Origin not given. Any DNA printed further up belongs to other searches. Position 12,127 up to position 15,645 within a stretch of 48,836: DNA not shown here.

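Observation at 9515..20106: Nine-gene sigma54-driven operon fusing a TtrBCA-type molybdoenzyme to an SQR-like flavoprotein, DUF1641, an orphan receiver and a private Moco-maturation set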

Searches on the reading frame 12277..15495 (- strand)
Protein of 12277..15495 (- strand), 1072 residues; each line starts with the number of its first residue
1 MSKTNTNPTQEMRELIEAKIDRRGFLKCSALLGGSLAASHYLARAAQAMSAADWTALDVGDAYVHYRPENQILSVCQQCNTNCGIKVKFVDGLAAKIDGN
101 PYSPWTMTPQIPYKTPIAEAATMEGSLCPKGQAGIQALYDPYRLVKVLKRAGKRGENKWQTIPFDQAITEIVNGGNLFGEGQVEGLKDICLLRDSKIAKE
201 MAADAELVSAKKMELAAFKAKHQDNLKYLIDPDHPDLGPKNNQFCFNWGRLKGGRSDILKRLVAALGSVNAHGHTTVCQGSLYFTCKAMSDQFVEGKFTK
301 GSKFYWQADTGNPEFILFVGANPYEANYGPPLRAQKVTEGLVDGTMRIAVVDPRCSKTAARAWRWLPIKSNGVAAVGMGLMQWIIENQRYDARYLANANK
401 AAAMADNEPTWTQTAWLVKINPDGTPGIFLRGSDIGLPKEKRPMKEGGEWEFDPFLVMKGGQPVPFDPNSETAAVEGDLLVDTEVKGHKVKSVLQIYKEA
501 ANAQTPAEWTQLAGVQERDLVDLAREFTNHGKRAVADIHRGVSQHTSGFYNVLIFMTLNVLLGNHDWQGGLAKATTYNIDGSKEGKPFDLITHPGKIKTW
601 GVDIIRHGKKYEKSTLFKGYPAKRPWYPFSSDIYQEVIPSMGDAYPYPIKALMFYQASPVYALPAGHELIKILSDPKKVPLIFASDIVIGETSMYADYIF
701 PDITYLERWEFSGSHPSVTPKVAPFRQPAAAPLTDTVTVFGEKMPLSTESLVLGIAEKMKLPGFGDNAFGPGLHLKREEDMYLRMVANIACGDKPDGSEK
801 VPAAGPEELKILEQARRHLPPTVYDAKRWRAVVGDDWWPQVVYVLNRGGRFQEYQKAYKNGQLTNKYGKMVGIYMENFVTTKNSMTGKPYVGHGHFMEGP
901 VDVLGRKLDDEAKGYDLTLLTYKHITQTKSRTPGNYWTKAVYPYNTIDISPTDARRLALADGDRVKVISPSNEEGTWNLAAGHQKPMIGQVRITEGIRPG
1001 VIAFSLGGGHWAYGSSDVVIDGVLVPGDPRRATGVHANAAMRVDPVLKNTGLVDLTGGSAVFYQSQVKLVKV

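Call 3: search_protein_families(library=pfam, proteins=[window:12277-15495:-], max_evalue=0.01)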
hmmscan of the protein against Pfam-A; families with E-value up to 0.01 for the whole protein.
window:12277-15495:- (1072 aa): 3 families
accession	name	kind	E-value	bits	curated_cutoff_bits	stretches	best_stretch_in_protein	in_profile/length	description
PF00384.28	Molybdopterin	-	5.9e-12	45.7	24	1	259-711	60-319/353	Molybdopterin oxidoreductase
PF01568.27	Molydop_binding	-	7.7e-08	32.8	26.8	1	917-1039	1-91/110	Molydopterin dinucleotide binding domain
PF04879.21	Molybdop_Fe4S4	-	6.8e-07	29.6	22.7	1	74-139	6-54/55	Molybdopterin oxidoreductase Fe4S4 domain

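Call 9: search_protein_families(library=ncbifam, proteins=[window:12277-15495:-], max_evalue=0.01)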
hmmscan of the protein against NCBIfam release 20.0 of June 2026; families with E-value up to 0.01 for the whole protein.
window:12277-15495:- (1072 aa): 17 families
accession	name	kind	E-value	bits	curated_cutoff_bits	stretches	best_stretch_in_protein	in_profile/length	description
NF011567.1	PRK14991.1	equivalog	2e-138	462.8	1750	2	225-1062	204-1012/1022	tetrathionate reductase subunit TtrA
NF012032.0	PRK15488.1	equivalog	2.9e-53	181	694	3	19-172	2-127/759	thiosulfate reductase PhsA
TIGR02166.1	dmsA_ynfE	subfamily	1.1e-33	116.4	777.7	4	20-172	1-133/794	DMSO/selenate family reductase complex A subunit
NF041714.1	arsenate_red_ArrA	equivalog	5.5e-32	110.8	1600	4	255-376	164-273/848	arsenate respiratory reductase molybdopterin-containing subunit ArrA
NF041783.2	mnquin_red_QrcB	equivalog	6.8e-25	87.3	440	2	650-710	405-462/695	menaquinone reductase molybdopterin-binding-like subunit QrcB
TIGR01591.1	Fdh-alpha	equivalog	1.4e-22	79.6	666.25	3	308-396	151-235/672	formate dehydrogenase subunit alpha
TIGR03479.1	DMSO_red_II_alp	subfamily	4.8e-22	77.9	984.75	3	76-172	63-149/913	molybdopterin-dependent oxidoreductase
TIGR01553.1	formate-DH-alph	equivalog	6.6e-19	67.2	814.2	2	259-406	176-311/1009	formate dehydrogenase-N subunit alpha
NF041513.1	formate_DH_Act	exception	1.3e-18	66.2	1400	2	258-407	166-303/1067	formate dehydrogenase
NF011566.1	PRK14990.1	exception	4.8e-16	57.9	1600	1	15-172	9-148/814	dimethylsulfoxide reductase subunit A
NF041885.1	selenate_YnfE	exception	1.2e-12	46.5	1675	1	307-396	213-303/805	selenate/tellurate reductase subunit YnfE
NF041884.1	selenate_YnfF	exception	2.7e-12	45.4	1650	0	127-172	89-134/798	selenate/tellurate reductase subunit YnfF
NF047855.1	AssmNtatRedNasC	equivalog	1.1e-10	40.4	1100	0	483-564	256-335/708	assimilatory nitrate reductase catalytic subunit NasC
NF042978.1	EthbenzDh_ebdA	equivalog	3.1e-08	31.8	2000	1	125-173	124-172/977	ethylbenzene dehydrogenase subunit alpha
TIGR00509.1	bisC_fam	subfamily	7.3e-08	31.1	1017.55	0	336-398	195-258/772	molybdopterin guanine dinucleotide-containing S/N-oxide reductase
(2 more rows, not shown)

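Call 10: search_solved_structures(query=window:12277-15495:-, max_evalue=0.001)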
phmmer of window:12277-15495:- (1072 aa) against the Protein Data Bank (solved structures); distinct sequences matched with E-value up to 0.001: 26.
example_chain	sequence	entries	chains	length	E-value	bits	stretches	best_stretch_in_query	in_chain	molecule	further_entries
2vpw_A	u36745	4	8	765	2.4e-24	88.4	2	508-736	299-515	THIOSULFATE REDUCTASE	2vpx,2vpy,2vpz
6cz7_A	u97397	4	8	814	2.5e-18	68.5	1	256-375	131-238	ArrA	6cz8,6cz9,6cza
9vap_A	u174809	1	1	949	1.2e-08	36.5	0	309-394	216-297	Formate dehydrogenase molybdopterin-binding subunit FdhA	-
2e7z_A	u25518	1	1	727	2.8e-08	35.2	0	308-397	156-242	Acetylene hydratase Ahy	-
1kqf_A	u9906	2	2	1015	2.5e-07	32.1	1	298-404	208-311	FORMATE DEHYDROGENASE, NITRATE-INDUCIBLE, MAJOR SUBUNIT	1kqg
7bkb_D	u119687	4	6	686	2.9e-07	31.9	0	299-396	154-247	Formate dehydrogenase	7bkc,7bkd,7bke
5e7o_A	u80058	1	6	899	4.1e-07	31.4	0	127-171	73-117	DMSO reductase family type II enzyme, molybdopterin subunit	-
4ydd_A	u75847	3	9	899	4.3e-07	31.3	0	127-171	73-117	DMSO reductase family type II enzyme, molybdopterin subunit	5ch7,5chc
9qm0_A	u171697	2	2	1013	1.1e-06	29.9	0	269-402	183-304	Formate dehydrogenase, alpha subunit, selenocysteine-containing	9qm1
7qv7_S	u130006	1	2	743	1.3e-06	29.7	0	479-569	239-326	Hydrogen dependent carbon dioxide reductase subunit FdhF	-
9rjy_A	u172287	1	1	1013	2.4e-06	28.8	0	291-402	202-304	Formate dehydrogenase, alpha subunit, selenocysteine-containing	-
6sdr_A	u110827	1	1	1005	2.6e-06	28.7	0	291-402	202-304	Formate dehydrogenase, alpha subunit, selenocysteine-containing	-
9rk1_A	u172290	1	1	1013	2.6e-06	28.7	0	291-402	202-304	Formate dehydrogenase, alpha subunit, selenocysteine-containing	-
6sdv_A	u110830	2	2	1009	2.6e-06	28.7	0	291-402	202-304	Formate dehydrogenase, alpha subunit, selenocysteine-containing,Formate dehydrogenase, alp | Formate dehydrogenase, alpha subunit, selenocysteine-containing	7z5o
8cm7_A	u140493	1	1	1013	2.7e-06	28.7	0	291-402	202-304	Formate dehydrogenase, alpha subunit, selenocysteine-containing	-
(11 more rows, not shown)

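Call 11: find_homologous_proteins(query=window:12277-15495:-, max_evalue=1e-20)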
Query window:12277-15495:- (1072 aa): 3087 proteins with E <= 1e-20 among 8000 candidates; the best 120 are listed.
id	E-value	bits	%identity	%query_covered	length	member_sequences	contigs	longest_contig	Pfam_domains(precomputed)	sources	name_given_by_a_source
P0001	0.0e+0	2525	100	100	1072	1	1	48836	PF00384.28,PF01568.28,PF04879.22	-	-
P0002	0.0e+0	2204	87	99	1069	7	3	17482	PF00384.28,PF01568.28,PF04879.22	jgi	-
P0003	0.0e+0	2195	87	99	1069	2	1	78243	PF00384.28,PF01568.28,PF04879.22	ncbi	-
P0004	0.0e+0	2194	87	99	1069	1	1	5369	PF00384.28,PF01568.28,PF04879.22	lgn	-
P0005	0.0e+0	2109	82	100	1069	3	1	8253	PF00384.28,PF01568.28,PF04879.22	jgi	-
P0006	0.0e+0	2105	83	99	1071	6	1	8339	PF00384.28,PF01568.28,PF04879.22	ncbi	-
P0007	0.0e+0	2099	82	100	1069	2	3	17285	PF00384.28,PF01568.28,PF04879.22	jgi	jgi:tetrathionate reductase subunit A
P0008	0.0e+0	2080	82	99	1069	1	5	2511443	PF00384.28,PF01568.28,PF04879.22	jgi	jgi:tetrathionate reductase subunit A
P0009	0.0e+0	2063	80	100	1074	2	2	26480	PF00384.28,PF01568.28,PF04879.22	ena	-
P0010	0.0e+0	2058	80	100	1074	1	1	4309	PF00384.28,PF01568.28,PF04879.22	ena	-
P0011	0.0e+0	2052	80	100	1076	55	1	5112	PF00384.28,PF01568.28,PF04879.22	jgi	jgi:anaerobic selenocysteine-containing dehydrogenase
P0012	0.0e+0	2049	80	100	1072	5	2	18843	PF00384.28,PF01568.28,PF04879.22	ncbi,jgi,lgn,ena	-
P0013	0.0e+0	2044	80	100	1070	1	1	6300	PF00384.28,PF01568.28,PF04879.22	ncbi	-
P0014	0.0e+0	2043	80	100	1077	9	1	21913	PF00384.28,PF01568.28,PF04879.22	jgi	-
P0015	0.0e+0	2037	80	100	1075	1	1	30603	PF00384.28,PF01568.28,PF04879.22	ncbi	-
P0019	0.0e+0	2011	78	100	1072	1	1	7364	PF00384.28,PF01568.28,PF04879.22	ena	-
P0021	0.0e+0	2004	77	100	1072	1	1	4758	PF00384.28,PF01568.28,PF04879.22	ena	-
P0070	0.0e+0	1861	73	99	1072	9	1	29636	PF00384.28,PF01568.28,PF04879.22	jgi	jgi:tetrathionate reductase subunit A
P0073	0.0e+0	1857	72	100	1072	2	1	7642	PF00384.28,PF01568.28,PF04879.22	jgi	jgi:tetrathionate reductase subunit A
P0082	0.0e+0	1844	72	99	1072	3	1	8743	PF00384.28,PF01568.28,PF04879.22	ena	-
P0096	0.0e+0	1788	70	99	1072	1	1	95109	PF00384.28,PF01568.28,PF04879.22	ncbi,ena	-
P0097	0.0e+0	1787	70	100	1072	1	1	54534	PF00384.28,PF01568.28,PF04879.22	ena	-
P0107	0.0e+0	1763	70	99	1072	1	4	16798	PF00384.28,PF01568.28,PF04879.22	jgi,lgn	-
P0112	0.0e+0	1739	68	99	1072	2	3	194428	PF00384.28,PF01568.28,PF04879.22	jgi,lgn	jgi:anaerobic selenocysteine-containing dehydrogenase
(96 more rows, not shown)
